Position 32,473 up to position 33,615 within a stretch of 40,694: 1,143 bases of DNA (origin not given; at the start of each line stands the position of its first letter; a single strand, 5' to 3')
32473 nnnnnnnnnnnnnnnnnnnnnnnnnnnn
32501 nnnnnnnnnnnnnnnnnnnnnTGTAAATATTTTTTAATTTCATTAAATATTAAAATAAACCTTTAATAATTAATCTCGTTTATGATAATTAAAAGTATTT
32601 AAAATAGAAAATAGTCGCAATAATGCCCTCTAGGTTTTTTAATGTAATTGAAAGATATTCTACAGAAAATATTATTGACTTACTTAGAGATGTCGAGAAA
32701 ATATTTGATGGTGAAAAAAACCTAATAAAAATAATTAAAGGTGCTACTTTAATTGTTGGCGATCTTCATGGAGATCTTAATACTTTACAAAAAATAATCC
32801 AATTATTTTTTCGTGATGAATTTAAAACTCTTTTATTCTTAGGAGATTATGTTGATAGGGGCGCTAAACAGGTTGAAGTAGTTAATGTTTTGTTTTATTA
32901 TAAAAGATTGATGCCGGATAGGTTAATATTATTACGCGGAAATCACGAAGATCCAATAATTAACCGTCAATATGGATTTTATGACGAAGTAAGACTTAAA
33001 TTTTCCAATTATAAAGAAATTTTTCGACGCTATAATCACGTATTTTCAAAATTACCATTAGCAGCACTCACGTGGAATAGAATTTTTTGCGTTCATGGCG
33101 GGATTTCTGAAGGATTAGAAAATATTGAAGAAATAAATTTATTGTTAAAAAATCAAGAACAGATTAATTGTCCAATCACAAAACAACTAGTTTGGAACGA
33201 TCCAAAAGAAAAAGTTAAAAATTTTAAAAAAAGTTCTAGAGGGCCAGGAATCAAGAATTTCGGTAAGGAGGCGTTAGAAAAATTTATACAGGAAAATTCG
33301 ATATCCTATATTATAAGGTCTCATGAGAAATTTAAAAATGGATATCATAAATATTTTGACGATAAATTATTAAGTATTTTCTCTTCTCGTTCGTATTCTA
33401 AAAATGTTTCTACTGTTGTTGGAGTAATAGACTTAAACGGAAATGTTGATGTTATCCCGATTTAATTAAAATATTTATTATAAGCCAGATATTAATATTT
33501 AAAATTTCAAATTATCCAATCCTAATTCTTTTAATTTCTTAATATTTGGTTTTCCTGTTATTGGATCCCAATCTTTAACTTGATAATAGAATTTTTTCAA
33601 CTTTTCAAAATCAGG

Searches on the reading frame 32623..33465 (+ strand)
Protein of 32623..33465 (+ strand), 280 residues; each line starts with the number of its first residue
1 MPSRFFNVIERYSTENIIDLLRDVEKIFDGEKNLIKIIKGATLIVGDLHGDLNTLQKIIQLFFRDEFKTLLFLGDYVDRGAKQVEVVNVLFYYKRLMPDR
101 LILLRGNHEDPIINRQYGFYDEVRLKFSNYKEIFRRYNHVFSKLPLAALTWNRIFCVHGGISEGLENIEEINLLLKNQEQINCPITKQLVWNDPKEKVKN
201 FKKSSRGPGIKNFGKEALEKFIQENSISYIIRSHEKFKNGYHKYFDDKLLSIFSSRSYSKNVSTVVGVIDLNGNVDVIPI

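Call 28: search_protein_families(library=pfam, proteins=[window:32623-33465:+], max_evalue=0.001)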
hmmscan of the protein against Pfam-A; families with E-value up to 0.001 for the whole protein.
window:32623-33465:+ (280 aa): 1 family
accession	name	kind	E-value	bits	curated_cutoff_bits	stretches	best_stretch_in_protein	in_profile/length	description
PF00149.33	Metallophos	-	1.3e-29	104.5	21.5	1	43-235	4-188/191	Calcineurin-like phosphoesterase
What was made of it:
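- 32623..33465 (+): Partner gene: a 280-aa PPP-family (PP1/PP2A/PP2B-like) Ser/Thr protein phosphatase with all catalytic motifs (GDLHGD, GDYVDRG, GNHE, HGG, RG, SHE). Pfam Metallophos 1.3e-29 (call 28).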

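Call 41: search_solved_structures(query=window:32623-33465:+, max_evalue=0.001)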
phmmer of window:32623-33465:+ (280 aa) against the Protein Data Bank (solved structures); distinct sequences matched with E-value up to 0.001: 94 (the best 60 are shown).
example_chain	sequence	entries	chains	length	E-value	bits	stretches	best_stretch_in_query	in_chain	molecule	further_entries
1s70_A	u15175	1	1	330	2.8e-42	148.1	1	31-269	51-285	Serine/threonine protein phosphatase PP1-beta (or delta) catalytic subunit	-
9o65_C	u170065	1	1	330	4.4e-42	147.4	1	21-260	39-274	Serine/threonine-protein phosphatase PP1-alpha catalytic subunit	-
9b9g_I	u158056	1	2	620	5.3e-42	147.1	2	21-269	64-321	Protein phosphatase 3 catalytic subunit alpha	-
5zt0_A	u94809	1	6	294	6.4e-42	146.9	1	24-260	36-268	Serine/threonine-protein phosphatase PP1-alpha catalytic subunit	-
7txh_C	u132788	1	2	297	6.7e-42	146.8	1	24-260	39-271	Serine/threonine-protein phosphatase PP1-alpha catalytic subunit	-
7t0y_A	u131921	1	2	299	6.8e-42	146.8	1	24-260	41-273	Serine/threonine-protein phosphatase PP1-alpha catalytic subunit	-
3e7a_A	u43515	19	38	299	6.9e-42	146.8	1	24-260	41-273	Serine/threonine-protein phosphatase PP1-alpha catalytic subunit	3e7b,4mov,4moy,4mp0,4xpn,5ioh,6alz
3n5u_A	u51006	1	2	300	6.9e-42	146.8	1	24-260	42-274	Serine/threonine-protein phosphatase PP1-alpha catalytic subunit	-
6obn_A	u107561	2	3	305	7.3e-42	146.7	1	24-260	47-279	Serine/threonine-protein phosphatase PP1-alpha catalytic subunit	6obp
3v4y_A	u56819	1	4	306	7.4e-42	146.7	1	24-260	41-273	Serine/threonine-protein phosphatase PP1-alpha catalytic subunit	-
7tvf_F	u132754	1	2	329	9.2e-42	146.3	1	25-260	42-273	Serine/threonine-protein phosphatase PP1-alpha catalytic subunit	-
3egg_A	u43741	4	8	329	9.3e-42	146.3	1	25-260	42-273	Serine/threonine-protein phosphatase PP1-alpha catalytic subunit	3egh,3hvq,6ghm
1fjm_A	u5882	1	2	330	9.3e-42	146.3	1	25-260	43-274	PROTEIN SERINE/THREONINE PHOSPHATASE-1 (ALPHA ISOFORM, TYPE 1)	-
6zk6_A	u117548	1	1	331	9.4e-42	146.3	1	25-260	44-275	Serine/threonine-protein phosphatase PP1-alpha catalytic subunit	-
4g9j_A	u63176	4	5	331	9.4e-42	146.3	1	25-260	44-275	Serine/threonine-protein phosphatase PP1-alpha catalytic subunit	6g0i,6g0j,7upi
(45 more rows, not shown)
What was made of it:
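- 32623..33465 (+): Human PP1 E about 3e-42 over the whole catalytic domain (call 41).
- On PPP Ser/Thr phosphatases (partner gene 32623-33465): PP1 E about 3e-42 over residues 24-260 (call 41).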

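Call 42: search_protein_families(library=ncbifam, proteins=[window:32623-33465:+], max_evalue=0.01)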
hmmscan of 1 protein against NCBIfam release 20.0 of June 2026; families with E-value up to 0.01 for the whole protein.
window:32623-33465:+ (280 aa): 7 families
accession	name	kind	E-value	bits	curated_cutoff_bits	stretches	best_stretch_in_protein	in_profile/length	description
NF001204.0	PRK00166.1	equivalog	7.4e-08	32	176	1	41-135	2-91/276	symmetrical bis(5'-nucleosyl)-tetraphosphatase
NF007425.0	PRK09968.1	equivalog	3e-05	23.8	332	1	43-109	18-79/218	protein-serine/threonine phosphatase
NF006988.0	PRK09453.1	equivalog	0.00044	20.1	117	1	43-82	4-43/183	phosphodiesterase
NF008516.0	PRK11439.1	equivalog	0.00045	20.3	326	1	43-113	20-85/218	protein-serine/threonine phosphatase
TIGR04075.1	bacter_Pnkp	equivalog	0.0023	16.1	750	1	66-114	221-267/851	polynucleotide kinase-phosphatase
TIGR00668.1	apaH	equivalog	0.0044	16.5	222.85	1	41-112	2-70/279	bis(5'-nucleosyl)-tetraphosphatase (symmetrical) ApaH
TIGR04123.1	P_estr_lig_assc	hypoth_equivalog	0.007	15.8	150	0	46-110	47-110/207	ligase-associated DNA damage response endonuclease PdeM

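Call 76: search_protein_families(library=padloc, proteins=[window:32623-33465:+], max_evalue=0.01)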
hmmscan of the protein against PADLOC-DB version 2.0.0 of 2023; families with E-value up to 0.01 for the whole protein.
window:32623-33465:+ (280 aa): 0 families
